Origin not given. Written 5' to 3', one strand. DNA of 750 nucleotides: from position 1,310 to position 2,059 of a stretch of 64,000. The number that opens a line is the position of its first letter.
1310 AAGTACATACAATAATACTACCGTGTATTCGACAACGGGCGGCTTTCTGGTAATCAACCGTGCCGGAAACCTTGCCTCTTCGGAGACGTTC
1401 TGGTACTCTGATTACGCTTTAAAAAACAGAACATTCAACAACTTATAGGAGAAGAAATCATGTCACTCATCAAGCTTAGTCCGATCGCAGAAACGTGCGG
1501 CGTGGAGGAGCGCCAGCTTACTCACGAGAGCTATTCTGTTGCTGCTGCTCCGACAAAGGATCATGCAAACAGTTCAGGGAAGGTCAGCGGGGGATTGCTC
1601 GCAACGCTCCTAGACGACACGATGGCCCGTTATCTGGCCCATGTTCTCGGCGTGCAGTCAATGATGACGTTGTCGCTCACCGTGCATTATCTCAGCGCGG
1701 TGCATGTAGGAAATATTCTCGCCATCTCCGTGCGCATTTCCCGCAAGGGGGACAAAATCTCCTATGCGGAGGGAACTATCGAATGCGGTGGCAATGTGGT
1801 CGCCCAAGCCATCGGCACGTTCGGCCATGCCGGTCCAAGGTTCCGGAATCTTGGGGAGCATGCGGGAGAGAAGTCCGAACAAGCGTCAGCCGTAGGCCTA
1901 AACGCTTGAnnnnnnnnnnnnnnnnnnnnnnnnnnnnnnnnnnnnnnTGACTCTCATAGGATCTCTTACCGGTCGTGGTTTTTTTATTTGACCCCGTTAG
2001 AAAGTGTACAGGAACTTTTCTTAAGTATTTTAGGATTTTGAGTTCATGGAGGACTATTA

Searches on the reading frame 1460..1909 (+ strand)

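Call 49: search_protein_families(library=pfam, proteins=[window:1460-1909:+], max_evalue=0.0001)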
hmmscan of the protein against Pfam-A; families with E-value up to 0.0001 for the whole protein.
window:1460-1909:+ (149 aa): 2 families
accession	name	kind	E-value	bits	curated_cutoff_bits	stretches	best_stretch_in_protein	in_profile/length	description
PF03061.28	4HBT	-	3.2e-10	40.6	20.6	1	40-113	2-76/79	Thioesterase superfamily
PF13622.12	4HBT_3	-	2e-07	31.6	24.3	1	38-122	7-83/83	Acyl-CoA thioesterase N-terminal domain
